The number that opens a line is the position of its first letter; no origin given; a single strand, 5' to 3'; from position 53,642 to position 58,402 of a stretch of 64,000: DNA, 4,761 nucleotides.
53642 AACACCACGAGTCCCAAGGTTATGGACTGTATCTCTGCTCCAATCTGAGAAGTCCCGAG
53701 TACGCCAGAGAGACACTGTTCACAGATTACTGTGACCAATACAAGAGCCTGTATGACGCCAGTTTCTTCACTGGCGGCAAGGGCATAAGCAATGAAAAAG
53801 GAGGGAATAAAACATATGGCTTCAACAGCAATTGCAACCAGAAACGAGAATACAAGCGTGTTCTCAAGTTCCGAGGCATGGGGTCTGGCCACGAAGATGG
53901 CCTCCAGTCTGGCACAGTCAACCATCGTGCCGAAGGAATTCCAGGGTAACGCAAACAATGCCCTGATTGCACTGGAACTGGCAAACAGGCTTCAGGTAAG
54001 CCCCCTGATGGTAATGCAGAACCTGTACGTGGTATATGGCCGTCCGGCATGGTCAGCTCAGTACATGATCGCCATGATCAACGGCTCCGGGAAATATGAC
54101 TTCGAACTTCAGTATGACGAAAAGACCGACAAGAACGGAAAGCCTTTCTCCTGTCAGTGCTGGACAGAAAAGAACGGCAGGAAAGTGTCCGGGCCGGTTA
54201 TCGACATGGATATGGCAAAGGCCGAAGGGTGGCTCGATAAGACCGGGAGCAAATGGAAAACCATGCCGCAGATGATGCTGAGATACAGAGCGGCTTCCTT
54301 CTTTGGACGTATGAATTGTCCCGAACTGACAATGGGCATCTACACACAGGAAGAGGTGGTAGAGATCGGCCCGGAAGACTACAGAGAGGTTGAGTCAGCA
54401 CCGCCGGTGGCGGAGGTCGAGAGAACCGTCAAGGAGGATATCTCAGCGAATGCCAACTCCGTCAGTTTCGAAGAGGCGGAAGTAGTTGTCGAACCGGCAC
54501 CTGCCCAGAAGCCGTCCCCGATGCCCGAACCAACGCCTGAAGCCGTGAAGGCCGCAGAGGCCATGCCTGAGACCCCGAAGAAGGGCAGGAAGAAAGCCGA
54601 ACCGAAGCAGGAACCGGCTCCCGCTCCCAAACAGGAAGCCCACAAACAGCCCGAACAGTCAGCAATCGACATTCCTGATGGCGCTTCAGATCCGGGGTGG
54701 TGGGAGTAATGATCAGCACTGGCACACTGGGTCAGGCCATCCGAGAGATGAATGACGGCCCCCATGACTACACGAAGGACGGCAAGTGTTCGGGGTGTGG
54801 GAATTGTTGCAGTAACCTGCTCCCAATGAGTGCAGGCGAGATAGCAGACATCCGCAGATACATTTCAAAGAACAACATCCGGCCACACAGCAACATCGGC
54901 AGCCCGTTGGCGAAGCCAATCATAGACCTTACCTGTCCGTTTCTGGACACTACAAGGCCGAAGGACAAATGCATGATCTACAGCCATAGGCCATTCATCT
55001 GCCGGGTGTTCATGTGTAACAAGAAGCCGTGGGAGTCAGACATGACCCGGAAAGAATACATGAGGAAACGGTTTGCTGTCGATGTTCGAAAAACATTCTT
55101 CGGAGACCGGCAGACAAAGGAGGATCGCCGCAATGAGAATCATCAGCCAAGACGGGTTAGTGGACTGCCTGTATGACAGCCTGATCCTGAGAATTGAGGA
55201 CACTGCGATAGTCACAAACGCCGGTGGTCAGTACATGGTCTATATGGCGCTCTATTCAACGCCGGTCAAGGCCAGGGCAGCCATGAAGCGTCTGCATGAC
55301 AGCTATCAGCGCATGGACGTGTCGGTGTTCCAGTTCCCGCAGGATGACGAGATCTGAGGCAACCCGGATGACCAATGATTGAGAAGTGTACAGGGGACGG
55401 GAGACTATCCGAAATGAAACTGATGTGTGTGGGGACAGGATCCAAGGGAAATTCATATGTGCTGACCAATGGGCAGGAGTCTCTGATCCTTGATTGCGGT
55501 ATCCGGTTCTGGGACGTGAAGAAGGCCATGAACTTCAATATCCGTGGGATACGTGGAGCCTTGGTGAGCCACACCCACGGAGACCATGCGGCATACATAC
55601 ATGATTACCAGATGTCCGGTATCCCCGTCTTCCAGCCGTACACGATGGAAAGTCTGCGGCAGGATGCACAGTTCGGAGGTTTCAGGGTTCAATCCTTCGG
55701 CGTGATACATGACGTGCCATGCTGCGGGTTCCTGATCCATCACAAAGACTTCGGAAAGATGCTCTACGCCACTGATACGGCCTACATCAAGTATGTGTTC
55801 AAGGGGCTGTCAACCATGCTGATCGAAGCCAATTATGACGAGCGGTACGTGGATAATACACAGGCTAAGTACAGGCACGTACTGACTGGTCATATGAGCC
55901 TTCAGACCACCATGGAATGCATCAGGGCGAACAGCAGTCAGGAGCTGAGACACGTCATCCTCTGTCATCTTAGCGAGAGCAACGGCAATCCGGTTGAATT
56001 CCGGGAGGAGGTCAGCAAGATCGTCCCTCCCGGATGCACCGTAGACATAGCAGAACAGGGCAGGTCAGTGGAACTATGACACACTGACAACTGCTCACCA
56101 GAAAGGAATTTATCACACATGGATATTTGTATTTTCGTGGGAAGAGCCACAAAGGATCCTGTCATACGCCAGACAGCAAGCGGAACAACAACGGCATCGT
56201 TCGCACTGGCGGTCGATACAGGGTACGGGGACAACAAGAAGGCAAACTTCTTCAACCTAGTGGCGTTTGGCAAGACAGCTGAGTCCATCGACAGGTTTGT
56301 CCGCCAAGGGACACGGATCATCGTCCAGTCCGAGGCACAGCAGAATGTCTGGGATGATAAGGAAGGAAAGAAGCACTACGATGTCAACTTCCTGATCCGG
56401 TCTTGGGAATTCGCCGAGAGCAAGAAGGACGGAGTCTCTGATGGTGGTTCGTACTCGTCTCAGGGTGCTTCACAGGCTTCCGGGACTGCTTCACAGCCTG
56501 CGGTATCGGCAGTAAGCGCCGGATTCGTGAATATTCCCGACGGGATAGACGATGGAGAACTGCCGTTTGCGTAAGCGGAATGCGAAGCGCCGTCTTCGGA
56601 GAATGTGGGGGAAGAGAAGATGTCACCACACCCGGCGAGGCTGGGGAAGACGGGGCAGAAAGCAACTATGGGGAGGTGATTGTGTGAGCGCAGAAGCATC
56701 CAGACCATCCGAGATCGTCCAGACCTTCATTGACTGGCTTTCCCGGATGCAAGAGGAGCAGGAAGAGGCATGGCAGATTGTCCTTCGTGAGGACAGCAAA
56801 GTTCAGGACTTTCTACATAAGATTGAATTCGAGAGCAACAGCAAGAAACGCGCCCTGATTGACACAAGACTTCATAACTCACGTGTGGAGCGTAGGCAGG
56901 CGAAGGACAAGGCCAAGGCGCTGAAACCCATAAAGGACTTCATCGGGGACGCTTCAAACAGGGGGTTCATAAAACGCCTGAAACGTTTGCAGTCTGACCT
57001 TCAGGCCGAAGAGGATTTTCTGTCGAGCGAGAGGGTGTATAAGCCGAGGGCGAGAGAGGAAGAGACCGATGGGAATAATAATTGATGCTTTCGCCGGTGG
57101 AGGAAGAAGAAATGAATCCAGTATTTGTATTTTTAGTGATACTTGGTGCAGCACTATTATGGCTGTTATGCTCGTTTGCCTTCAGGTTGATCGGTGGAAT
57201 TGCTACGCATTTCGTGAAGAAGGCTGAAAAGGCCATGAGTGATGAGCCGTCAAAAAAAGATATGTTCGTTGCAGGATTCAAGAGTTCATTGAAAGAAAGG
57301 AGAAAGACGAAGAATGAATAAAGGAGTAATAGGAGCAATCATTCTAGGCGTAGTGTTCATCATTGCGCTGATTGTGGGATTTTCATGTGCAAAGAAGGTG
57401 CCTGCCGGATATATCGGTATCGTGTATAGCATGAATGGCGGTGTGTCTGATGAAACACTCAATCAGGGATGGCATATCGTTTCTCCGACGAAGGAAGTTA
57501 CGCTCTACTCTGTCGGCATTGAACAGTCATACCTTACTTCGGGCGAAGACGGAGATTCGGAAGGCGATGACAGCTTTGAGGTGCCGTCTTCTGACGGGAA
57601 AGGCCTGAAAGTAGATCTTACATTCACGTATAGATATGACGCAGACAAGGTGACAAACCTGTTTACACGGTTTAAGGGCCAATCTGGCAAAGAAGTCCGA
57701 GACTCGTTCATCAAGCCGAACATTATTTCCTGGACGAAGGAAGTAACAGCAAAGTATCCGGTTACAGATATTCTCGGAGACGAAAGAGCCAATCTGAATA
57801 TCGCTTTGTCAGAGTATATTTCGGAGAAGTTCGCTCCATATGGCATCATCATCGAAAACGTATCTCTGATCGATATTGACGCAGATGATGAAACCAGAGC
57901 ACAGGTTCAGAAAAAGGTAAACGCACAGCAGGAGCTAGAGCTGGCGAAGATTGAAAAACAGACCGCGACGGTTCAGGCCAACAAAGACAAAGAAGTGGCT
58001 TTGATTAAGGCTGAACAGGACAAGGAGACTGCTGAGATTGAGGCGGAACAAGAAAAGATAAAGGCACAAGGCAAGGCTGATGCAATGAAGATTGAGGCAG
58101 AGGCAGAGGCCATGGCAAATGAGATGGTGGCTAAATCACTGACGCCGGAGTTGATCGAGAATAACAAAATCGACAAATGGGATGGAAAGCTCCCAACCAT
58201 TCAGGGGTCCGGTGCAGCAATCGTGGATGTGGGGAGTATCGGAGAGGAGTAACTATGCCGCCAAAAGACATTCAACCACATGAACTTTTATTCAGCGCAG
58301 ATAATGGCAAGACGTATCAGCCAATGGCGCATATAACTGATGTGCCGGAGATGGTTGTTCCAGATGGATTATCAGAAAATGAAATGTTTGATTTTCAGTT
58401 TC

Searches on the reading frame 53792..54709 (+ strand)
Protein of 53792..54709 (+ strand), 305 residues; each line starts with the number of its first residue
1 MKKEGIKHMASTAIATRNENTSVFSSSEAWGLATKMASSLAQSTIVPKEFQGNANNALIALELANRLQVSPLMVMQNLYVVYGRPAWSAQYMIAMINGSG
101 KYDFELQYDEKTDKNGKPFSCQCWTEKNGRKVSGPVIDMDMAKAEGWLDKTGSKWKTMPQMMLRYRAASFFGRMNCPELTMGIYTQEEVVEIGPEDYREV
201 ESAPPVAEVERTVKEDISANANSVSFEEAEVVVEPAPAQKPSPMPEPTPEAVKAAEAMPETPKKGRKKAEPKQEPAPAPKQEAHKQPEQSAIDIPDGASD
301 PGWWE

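Call 41: search_protein_families(library=pfam, proteins=[window:53792-54709:+], max_evalue=0.001)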
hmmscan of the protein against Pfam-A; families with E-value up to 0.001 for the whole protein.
window:53792-54709:+ (305 aa): 1 family
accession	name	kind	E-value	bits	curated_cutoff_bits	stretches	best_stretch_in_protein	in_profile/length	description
PF03837.19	RecT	-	0.00094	19.2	24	0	45-194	10-188/198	RecT family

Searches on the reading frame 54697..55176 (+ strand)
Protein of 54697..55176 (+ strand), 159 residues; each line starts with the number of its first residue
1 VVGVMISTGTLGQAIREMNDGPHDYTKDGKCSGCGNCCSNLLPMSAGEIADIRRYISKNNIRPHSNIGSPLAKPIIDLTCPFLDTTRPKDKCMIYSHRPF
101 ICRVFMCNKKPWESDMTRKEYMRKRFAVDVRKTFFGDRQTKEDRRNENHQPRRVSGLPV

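Call 41: search_protein_families(library=pfam, proteins=[window:54697-55176:+], max_evalue=0.001)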
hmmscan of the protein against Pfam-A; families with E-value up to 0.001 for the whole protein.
window:54697-55176:+ (159 aa): 1 family
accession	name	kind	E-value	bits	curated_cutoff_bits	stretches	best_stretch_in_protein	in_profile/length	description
PF03692.20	CxxCxxCC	-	7.8e-10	39.8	23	1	30-108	1-72/85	Putative zinc- or iron-chelating domain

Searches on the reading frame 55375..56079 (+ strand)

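Call 41: search_protein_families(library=pfam, proteins=[window:55375-56079:+], max_evalue=0.001)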
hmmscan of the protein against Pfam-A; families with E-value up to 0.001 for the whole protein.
window:55375-56079:+ (234 aa): 3 families
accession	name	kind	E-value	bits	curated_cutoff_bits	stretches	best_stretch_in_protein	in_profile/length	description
PF12706.13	Lactamase_B_2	-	5.7e-07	29.8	27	0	112-187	121-191/200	Beta-lactamase superfamily domain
PF00753.33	Lactamase_B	-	2.5e-05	24.7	22.7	1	21-73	2-58/196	Metallo-beta-lactamase superfamily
PF23023.1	Anti-Pycsar_Apyc1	-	0.0006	19.8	50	1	25-79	21-74/250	Anti-Pycsar protein Apyc1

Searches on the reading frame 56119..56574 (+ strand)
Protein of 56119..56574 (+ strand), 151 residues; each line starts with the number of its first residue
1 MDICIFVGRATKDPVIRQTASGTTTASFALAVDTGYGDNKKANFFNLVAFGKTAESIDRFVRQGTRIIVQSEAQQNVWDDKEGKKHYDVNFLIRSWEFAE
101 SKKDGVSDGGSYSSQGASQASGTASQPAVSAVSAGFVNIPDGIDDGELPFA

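Call 41: search_protein_families(library=pfam, proteins=[window:56119-56574:+], max_evalue=0.001)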
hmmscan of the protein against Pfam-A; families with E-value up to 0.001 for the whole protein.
window:56119-56574:+ (151 aa): 1 family
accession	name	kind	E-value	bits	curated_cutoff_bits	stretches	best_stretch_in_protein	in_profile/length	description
PF00436.31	SSB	-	2.4e-20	73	26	1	5-96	5-101/104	Single-strand binding protein family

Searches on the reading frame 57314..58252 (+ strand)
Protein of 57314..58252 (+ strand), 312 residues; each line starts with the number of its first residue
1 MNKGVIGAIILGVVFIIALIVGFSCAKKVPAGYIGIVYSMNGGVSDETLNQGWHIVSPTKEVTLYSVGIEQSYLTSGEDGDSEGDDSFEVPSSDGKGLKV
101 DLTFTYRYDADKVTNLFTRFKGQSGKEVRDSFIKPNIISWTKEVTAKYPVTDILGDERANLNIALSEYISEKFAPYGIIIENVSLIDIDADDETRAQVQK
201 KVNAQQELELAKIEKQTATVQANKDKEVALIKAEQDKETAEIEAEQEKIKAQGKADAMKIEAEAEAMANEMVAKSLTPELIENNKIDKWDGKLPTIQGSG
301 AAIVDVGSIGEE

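Call 41: search_protein_families(library=pfam, proteins=[window:57314-58252:+], max_evalue=0.001)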
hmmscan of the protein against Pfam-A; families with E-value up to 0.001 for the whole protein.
window:57314-58252:+ (312 aa): 1 family
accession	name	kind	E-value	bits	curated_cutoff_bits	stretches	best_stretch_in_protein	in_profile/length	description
PF01145.31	Band_7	-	4.6e-27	95.6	23.6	1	28-216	2-172/176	SPFH domain / Band 7 family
